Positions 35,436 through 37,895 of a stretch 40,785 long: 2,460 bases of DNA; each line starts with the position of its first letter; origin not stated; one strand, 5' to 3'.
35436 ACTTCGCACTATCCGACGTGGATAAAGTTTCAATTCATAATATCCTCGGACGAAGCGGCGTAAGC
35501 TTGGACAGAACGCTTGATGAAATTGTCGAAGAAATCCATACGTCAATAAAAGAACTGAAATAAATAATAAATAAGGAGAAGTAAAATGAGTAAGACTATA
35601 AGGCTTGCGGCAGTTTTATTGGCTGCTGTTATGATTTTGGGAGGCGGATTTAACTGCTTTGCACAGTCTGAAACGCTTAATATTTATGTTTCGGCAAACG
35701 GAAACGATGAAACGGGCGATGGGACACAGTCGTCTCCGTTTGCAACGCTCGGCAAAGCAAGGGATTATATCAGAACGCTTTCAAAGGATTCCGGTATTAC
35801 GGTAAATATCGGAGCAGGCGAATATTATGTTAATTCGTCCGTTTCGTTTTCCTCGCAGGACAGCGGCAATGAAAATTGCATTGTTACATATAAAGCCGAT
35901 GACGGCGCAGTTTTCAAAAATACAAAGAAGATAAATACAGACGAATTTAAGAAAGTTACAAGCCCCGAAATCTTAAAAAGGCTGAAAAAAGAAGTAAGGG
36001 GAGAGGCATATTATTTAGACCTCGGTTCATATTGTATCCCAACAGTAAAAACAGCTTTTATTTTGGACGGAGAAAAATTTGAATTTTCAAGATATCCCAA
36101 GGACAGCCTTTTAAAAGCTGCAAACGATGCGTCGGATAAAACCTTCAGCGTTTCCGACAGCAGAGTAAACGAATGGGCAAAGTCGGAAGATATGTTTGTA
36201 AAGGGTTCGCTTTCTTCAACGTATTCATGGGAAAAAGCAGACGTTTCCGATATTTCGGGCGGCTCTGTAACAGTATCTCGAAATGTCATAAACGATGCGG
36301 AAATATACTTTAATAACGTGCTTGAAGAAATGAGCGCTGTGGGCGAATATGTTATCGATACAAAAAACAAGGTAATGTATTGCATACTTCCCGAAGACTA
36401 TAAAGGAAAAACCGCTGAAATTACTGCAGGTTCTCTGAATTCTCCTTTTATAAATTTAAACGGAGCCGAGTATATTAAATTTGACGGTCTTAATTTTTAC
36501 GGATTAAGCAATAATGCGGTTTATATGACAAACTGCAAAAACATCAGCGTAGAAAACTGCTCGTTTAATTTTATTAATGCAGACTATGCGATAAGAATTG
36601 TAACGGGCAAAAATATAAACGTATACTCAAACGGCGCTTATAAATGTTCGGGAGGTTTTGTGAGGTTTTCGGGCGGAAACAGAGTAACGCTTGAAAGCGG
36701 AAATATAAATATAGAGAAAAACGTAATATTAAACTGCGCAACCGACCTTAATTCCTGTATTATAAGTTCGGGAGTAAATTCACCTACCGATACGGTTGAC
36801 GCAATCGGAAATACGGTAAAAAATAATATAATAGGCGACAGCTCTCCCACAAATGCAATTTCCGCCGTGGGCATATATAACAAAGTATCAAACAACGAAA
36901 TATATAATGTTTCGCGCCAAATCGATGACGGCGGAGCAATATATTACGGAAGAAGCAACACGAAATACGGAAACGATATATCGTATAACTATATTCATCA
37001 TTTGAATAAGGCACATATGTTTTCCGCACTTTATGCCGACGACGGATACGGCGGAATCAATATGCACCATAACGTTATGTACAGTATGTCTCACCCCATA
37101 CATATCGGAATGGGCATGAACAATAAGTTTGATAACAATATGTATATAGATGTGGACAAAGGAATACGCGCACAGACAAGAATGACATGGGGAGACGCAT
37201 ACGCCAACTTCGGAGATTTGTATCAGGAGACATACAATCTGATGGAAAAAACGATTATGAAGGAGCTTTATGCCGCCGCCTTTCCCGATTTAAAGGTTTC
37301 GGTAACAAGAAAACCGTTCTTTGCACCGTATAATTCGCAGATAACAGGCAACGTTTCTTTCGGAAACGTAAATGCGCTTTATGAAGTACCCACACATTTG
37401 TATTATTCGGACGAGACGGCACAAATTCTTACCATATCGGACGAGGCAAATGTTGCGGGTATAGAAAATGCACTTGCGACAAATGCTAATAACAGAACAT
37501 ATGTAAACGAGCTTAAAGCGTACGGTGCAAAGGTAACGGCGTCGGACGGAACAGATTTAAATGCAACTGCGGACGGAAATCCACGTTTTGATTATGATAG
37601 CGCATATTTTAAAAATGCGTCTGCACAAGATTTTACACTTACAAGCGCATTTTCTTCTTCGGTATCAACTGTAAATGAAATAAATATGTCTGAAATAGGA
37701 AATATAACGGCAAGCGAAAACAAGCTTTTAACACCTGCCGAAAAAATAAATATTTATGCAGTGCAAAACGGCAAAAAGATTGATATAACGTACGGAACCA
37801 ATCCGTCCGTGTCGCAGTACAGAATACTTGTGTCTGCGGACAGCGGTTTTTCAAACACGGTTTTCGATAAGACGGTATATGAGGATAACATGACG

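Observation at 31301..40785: Family of four paralogous beta-helix proteins with a shared acidic signature and no family I can name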

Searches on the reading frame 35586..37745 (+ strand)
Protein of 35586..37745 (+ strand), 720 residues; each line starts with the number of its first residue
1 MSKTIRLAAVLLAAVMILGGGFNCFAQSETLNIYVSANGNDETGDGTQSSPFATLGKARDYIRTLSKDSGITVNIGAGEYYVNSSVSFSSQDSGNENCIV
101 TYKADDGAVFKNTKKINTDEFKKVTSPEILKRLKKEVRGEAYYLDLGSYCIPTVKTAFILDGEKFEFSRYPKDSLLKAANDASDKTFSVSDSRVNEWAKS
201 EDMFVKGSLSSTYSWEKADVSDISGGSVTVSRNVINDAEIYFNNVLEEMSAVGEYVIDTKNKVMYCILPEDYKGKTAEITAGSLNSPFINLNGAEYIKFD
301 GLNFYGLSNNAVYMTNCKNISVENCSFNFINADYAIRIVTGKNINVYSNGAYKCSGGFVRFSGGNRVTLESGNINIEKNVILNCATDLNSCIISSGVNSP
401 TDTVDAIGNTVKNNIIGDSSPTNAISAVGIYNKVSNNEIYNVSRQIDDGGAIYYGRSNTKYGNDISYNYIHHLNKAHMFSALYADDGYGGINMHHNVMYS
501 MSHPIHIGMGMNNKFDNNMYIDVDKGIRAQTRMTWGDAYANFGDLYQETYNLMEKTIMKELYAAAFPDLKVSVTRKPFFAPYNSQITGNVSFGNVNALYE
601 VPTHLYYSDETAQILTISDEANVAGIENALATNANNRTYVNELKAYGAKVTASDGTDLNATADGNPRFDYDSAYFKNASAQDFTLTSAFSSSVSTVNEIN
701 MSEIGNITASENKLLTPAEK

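Call 12: find_homologous_proteins(query=window:35586-37745:+, max_evalue=0.00001)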
Query window:35586-37745:+ (720 aa): 69 proteins with E <= 0.00001 among 8000 candidates.
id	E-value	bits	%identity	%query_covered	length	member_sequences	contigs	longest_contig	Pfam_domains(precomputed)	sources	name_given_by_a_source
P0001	0.0e+0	1564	98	100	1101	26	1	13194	-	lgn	-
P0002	0.0e+0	1446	89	100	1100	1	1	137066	-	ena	-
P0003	0.0e+0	1433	89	100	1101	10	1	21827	-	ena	-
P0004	3.6e-235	801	54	98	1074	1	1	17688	PF13229.13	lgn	-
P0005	3.6e-198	678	48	99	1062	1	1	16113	-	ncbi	-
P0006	8.6e-197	674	48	99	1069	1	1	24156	-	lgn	-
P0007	2.4e-193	663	47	99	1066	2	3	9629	-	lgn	-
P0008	2.2e-111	392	36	96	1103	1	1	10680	PF13229.13,PF21231.3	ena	-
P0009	4.8e-101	358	34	99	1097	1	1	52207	PF22842.4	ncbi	-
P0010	1.8e-43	167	28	76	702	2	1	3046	PF13229.13,PF22842.4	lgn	-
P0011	2.9e-41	160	27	78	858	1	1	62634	PF13229.13,PF22842.4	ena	-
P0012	5.8e-41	159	30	71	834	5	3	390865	PF13229.13,PF21231.3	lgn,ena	-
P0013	2.5e-40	157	27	79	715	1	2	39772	PF13229.13,PF22842.4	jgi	jgi:hypothetical protein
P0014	6.9e-40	155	28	73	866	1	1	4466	PF13229.13,PF07833.17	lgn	-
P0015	4.9e-38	149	27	76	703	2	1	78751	PF13229.13,PF22842.4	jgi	-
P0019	5.4e-36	143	26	81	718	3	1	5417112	PF13229.13,PF22842.4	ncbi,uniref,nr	ncbi:right-handed parallel beta-helix repeat-containing protein [Sphingobacterium sp. SYP-B4668]|uni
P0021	7.6e-34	135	26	76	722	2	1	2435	PF13229.13,PF22842.4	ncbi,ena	-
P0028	3.0e-31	127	24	75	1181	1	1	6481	PF13229.13,PF01120.24,PF22842.4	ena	-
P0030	1.2e-29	122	28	67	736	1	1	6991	PF13229.13,PF22842.4,PF05048.20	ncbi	-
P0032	5.0e-29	120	25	84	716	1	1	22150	PF13229.13,PF22842.4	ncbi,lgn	-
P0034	6.5e-28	116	26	78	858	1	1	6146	PF13229.13,PF23197.2,PF22842.4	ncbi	-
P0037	1.2e-26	112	26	82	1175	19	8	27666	PF13229.13,PF22842.4,PF07833.17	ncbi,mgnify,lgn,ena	mgnify:CR=1 FL=1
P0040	7.9e-25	106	25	75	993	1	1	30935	PF22842.4,PF07833.17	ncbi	-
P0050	5.4e-11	60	46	13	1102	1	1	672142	PF22842.4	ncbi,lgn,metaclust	metaclust:status=active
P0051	4.9e-10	57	23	68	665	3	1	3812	PF13229.13,PF21231.3,PF22842.4,PF05048.20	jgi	jgi:parallel beta-helix repeat protein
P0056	4.0e-8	50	25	70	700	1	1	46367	PF13229.13,PF21231.3,PF22842.4,PF05048.20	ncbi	ncbi:right-handed parallel beta-helix repeat-containing protein [Planctomycetota bacterium]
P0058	4.2e-8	50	36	19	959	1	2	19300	PF00754.32,PF13229.13,PF21231.3,PF22842.4,PF00395.26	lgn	-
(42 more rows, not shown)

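Call 13: search_protein_families(library=pfam, proteins=[P0019, P0012, P0009, P0056, P0037, P0028], max_evalue=0.01)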
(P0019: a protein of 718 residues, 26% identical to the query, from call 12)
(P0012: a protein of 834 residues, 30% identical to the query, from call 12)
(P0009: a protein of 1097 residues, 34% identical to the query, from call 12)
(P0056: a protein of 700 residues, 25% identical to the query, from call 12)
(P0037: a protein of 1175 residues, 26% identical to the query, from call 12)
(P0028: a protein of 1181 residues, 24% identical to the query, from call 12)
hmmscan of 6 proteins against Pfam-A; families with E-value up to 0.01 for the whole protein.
P0019 (718 aa): 1 family
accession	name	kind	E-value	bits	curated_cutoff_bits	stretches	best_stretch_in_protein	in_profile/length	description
PF13229.12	Beta_helix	-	5.2e-14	52.6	25.9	1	465-587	1-111/158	Right handed beta helix region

P0012 (834 aa): 3 families
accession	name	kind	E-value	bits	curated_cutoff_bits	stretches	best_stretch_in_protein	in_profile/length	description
PF13229.12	Beta_helix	-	5.9e-10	39.4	25.9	2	461-609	31-157/158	Right handed beta helix region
PF21231.2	GH141_M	-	2.5e-09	37.6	27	1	328-362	121-155/156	GH141 insertion domain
PF05048.19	NosD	-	0.00063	19.7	23.6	1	564-660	100-189/212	Periplasmic copper-binding protein (NosD)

P0009 (1097 aa): 0 families

P0056 (700 aa): 5 families
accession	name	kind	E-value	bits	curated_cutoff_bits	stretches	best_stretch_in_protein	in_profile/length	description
PF13229.12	Beta_helix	-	4.5e-19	69.1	25.9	2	433-588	2-135/158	Right handed beta helix region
PF21231.2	GH141_M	-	2.2e-10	41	27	1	131-292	1-155/156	GH141 insertion domain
PF05048.19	NosD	-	5.8e-09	36.1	23.6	2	440-570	48-180/212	Periplasmic copper-binding protein (NosD)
PF08480.16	Disaggr_assoc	-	0.0013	19.1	22.6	0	654-675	150-171/194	Disaggregatase related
PF17161.10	DUF5123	-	0.0053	18.3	35.1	0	551-679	4-104/113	Domain of unknown function (DUF5123)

P0037 (1175 aa): 7 families
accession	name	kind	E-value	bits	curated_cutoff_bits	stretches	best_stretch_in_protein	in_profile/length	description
PF07833.16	Cu_amine_oxidN1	-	7.4e-30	103.5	24.2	1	1037-1138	5-108/108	Copper amine oxidase N-terminal domain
PF13229.12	Beta_helix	-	6.8e-10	39.2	25.9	1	364-563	3-151/158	Right handed beta helix region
PF05048.19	NosD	-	0.0001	22.3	23.6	0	475-559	53-134/212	Periplasmic copper-binding protein (NosD)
PF00041.27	fn3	-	0.0021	18.7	25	1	715-786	11-78/84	Fibronectin type III domain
PF16656.11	Pur_ac_phosph_N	-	0.0031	18.5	30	0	760-797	64-93/93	Purple acid Phosphatase, N-terminal domain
PF21231.2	GH141_M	-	0.0046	17.3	27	0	270-299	126-155/156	GH141 insertion domain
PF25788.1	Ig_Rha78A_N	-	0.0056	17.3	27.4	0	721-790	21-95/105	Rha78A-like, N-terminal immunoglobulin domain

P0028 (1181 aa): 3 families
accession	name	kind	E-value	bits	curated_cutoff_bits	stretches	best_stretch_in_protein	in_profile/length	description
PF01120.23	Alpha_L_fucos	-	1.3e-67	229.1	25.2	1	761-1088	24-345/345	Alpha-L-fucosidase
PF13229.12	Beta_helix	-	1e-11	45.2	25.9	2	448-580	2-124/158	Right handed beta helix region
PF14871.12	GHL6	-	0.00039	21.1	35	1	826-892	4-67/132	Hypothetical glycosyl hydrolase 6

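Call 15: search_solved_structures(query=A1, max_evalue=1, show_alignments=3)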
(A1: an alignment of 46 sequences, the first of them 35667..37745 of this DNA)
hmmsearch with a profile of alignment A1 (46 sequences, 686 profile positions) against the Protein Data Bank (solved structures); distinct sequences matched with E-value up to 1: 30.
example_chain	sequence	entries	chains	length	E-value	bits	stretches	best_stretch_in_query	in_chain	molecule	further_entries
9rx2_A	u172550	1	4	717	1e-120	407.3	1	5-676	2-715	Parallel beta-helix repeat protein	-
5mqp_A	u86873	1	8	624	8.9e-53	182.8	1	30-540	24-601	Glycoside hydrolase BT_1002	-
3vst_A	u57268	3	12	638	6.6e-17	64.3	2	32-127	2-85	Xylosidase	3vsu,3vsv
5olq_A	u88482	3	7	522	2.3e-08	36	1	31-108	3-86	Rhamnogalacturonan lyase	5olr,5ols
6kqs_A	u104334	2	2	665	6e-08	34.6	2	32-109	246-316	lacto-N-biosidase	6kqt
7o84_A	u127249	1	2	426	2.9e-05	25.8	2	73-122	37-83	Alginate lyase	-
7o7a_A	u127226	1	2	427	2.9e-05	25.8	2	73-122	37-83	Aliginate lyase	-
6qps_A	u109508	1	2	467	3.9e-05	25.4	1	73-120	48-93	Polysaccharide Lyase Family 6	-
6kfn_A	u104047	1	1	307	4.2e-05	25.3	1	324-457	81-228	alginate lyase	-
5olp_A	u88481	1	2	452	0.00014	23.5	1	312-443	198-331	Pectate lyase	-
9sim_A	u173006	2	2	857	0.00018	23.2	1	328-457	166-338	Tail spike protein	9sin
1idj_A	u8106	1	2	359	0.0003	22.4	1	484-556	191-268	PECTIN LYASE A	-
6qi5_S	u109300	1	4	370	0.00031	22.4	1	322-434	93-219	Protein LH3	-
7c7d_A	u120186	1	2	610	0.00036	22.2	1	322-446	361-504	alpha-1,3-glucanase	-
4mxn_A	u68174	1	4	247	0.00039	22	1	310-383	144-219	Uncharacterized protein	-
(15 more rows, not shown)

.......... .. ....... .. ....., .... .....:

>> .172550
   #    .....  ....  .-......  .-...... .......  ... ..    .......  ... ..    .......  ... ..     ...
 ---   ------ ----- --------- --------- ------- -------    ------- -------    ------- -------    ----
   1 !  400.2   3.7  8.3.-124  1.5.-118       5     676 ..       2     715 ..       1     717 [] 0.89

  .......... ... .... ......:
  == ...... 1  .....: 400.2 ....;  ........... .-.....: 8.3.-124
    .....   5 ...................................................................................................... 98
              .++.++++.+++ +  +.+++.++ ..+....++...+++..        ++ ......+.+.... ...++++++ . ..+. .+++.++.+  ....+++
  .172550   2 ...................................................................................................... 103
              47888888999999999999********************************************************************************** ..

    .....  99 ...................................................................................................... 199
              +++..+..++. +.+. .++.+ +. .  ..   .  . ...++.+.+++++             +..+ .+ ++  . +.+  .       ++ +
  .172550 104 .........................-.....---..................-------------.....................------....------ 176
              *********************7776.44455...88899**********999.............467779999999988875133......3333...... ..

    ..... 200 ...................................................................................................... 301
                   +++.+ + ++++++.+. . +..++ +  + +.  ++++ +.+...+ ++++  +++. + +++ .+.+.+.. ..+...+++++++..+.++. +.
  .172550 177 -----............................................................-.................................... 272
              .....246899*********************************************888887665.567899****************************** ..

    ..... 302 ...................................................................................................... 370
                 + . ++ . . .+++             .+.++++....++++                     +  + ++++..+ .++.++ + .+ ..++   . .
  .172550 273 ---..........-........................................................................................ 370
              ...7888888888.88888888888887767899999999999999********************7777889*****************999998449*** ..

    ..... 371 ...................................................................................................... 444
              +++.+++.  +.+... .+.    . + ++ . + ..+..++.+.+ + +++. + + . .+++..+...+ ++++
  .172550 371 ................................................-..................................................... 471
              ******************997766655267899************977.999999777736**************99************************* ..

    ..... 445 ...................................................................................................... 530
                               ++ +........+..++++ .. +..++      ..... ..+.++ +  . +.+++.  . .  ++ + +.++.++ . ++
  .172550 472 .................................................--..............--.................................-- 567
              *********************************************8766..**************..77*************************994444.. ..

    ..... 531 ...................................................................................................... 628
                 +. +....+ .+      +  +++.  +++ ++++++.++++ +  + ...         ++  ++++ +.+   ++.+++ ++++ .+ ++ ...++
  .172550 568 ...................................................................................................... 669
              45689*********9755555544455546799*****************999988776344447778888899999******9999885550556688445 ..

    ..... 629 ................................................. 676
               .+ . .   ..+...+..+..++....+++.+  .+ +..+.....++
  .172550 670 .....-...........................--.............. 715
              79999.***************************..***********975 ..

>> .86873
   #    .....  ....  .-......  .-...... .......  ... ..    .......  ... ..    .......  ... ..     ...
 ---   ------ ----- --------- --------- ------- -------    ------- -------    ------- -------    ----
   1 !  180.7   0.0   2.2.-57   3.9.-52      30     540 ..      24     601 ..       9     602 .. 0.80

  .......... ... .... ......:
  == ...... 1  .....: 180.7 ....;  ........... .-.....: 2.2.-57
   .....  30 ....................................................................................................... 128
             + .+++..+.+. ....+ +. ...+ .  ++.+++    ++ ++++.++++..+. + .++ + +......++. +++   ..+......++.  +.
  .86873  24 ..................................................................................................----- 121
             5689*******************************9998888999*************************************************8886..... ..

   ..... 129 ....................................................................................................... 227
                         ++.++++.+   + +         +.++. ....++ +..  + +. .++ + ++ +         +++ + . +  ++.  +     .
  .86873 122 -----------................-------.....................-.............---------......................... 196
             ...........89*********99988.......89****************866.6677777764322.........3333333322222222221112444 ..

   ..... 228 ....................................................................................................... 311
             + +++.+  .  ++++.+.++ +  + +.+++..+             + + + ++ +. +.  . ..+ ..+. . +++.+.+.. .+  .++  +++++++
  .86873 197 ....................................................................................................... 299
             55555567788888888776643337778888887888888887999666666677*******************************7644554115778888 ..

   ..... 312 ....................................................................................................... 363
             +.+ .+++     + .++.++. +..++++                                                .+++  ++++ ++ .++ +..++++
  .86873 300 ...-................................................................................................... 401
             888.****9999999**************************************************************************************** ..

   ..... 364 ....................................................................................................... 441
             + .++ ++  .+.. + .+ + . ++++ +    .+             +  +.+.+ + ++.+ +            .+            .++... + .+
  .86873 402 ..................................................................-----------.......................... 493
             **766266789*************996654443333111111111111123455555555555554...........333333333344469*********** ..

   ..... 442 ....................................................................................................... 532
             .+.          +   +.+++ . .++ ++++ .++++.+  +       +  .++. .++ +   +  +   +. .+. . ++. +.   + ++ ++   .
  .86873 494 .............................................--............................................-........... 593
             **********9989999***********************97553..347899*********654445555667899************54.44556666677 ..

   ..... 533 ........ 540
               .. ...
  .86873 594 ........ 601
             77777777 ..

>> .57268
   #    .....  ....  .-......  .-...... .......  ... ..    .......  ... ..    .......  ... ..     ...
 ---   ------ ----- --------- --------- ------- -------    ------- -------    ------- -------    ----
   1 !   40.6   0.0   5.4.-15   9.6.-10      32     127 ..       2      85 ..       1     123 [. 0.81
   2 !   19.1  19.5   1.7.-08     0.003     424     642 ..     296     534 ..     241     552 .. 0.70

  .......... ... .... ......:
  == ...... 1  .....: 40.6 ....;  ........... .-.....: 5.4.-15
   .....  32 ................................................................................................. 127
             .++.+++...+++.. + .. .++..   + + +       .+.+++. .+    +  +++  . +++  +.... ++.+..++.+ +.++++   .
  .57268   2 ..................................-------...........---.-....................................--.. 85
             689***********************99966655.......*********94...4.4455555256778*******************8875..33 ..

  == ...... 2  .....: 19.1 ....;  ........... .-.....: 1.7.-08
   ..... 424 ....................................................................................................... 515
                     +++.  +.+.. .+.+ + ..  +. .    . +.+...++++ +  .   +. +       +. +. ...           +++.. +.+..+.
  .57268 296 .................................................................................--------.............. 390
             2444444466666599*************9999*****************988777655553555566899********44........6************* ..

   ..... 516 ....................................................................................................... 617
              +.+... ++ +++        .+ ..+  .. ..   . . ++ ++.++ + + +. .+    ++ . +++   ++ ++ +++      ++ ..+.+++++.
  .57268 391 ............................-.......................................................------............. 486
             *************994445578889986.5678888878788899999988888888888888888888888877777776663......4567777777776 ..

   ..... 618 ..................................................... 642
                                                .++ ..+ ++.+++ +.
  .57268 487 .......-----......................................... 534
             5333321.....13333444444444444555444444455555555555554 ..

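Call 21: find_encoding_contigs(protein=P0002, flank=10000, max_places=3)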
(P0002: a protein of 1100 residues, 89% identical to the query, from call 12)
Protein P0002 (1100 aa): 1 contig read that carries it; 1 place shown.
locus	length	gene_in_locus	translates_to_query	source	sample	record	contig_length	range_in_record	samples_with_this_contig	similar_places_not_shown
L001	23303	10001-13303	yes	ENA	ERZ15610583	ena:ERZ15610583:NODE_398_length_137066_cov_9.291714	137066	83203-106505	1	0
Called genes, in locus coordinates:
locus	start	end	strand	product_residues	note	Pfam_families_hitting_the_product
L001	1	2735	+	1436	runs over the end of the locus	PF00395:SLH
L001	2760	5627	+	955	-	PF00395:SLH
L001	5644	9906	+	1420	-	PF07833:Cu_amine_oxidN1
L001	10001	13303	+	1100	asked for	-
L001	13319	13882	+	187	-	-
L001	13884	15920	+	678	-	PF13229:Beta_helix (weak)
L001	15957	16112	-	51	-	-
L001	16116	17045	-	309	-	PF14285:DUF4367 (weak)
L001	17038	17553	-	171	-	PF04542:Sigma70_r2, PF08281:Sigma70_r4_2, PF04545:Sigma70_r4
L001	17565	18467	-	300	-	PF07833:Cu_amine_oxidN1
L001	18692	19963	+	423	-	PF10509:GalKase_gal_bdg, PF00288:GHMP_kinases_N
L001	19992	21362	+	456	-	PF01087:GalP_UDP_transf, PF02744:GalP_UDP_tr_C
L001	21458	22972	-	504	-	PF07833:Cu_amine_oxidN1, PF00079:Serpin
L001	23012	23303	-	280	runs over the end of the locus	PF13739:PdaC (weak), PF11738:DUF3298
